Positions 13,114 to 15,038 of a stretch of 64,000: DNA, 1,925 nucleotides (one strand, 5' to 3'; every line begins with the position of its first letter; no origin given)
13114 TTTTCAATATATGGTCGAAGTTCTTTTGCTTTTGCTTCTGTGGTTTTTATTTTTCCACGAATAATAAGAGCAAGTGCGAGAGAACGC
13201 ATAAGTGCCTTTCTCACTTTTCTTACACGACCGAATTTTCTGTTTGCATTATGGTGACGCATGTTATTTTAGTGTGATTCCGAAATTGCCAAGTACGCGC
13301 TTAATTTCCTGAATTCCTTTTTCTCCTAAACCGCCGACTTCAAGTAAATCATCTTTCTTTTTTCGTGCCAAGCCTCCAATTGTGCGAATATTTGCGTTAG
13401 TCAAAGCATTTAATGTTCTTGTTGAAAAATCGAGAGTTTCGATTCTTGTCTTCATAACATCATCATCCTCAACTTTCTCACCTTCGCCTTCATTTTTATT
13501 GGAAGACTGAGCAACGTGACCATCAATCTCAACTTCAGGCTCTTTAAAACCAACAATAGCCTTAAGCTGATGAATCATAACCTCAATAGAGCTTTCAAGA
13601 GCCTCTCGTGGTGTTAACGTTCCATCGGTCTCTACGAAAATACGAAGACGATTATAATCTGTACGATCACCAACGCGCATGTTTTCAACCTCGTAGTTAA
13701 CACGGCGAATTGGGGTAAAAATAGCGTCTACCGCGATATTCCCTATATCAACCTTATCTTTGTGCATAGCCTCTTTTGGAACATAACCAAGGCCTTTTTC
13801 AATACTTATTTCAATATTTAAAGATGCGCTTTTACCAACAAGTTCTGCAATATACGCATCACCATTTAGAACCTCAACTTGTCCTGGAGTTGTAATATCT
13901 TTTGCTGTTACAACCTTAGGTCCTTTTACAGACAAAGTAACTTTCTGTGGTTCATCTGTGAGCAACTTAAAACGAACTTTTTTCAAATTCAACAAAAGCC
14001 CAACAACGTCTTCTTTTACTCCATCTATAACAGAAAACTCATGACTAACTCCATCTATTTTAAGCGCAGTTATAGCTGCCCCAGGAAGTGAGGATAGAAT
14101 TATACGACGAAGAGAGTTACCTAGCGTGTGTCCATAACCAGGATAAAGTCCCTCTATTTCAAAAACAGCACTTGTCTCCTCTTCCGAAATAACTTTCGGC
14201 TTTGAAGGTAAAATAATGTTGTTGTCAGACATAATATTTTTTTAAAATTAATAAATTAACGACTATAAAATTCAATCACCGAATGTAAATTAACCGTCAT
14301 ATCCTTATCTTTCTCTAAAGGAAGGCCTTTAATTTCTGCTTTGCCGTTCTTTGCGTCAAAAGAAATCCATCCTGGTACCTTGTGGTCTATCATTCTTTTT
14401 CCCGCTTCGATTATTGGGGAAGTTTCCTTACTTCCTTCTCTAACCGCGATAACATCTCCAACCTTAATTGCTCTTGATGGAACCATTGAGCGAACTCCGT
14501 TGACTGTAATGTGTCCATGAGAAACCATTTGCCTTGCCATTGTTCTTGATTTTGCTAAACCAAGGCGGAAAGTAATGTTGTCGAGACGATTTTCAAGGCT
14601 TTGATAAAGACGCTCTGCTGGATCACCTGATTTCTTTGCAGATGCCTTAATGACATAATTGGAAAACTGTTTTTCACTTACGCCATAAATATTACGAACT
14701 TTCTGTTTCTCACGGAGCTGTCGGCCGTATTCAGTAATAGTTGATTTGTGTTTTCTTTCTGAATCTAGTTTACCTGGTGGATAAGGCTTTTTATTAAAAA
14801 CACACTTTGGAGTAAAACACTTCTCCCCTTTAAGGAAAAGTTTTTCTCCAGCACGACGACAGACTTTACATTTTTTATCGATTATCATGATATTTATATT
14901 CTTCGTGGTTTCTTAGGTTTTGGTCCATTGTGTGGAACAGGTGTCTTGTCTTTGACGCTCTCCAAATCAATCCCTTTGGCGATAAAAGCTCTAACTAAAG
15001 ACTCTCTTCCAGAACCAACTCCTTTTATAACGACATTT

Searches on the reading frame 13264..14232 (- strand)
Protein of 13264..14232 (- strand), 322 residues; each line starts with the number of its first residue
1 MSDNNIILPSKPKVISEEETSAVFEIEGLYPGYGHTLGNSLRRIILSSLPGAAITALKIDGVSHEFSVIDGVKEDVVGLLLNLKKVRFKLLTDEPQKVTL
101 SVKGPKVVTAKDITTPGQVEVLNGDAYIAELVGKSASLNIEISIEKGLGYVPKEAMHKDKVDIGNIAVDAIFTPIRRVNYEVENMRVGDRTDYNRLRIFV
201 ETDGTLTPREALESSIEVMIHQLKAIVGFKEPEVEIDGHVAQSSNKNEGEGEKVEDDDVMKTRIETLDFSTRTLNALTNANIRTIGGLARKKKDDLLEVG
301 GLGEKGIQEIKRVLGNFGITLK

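Call 48: search_protein_families(library=pfam, proteins=[window:13264-14232:-], max_evalue=0.001)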
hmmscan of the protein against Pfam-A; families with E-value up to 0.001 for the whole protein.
window:13264-14232:- (322 aa): 4 families
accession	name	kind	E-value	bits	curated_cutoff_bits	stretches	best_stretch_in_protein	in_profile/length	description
PF01000.31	RNA_pol_A_bac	-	2.6e-30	105.5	33.9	1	58-173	2-119/119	RNA polymerase Rpb3/RpoA insert domain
PF01193.29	RNA_pol_L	-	8e-23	80.4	24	1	31-223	5-74/74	RNA polymerase Rpb3/Rpb11 dimerisation domain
PF03118.21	RNA_pol_A_CTD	-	2e-16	59.9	23.8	1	252-314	3-65/67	Bacterial RNA polymerase, alpha chain C terminal domain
PF14520.12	HHH_5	-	0.00084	20.2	27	0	273-312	14-53/57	Helix-hairpin-helix domain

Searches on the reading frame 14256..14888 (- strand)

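Call 48: search_protein_families(library=pfam, proteins=[window:14256-14888:-], max_evalue=0.001)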
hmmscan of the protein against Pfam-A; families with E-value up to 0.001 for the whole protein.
window:14256-14888:- (210 aa): 3 families
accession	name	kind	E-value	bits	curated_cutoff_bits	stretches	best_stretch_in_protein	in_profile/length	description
PF00163.24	Ribosomal_S4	-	2.5e-24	86.2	23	1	4-99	4-95/95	Ribosomal protein S4/S9 N-terminal domain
PF01479.30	S4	-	9.6e-14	51.3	22.8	1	101-147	2-48/48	S4 domain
PF22421.1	SYY_C-terminal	-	0.0004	20.6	27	1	104-135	23-54/83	Tyrosine--tRNA ligase SYY-like C-terminal domain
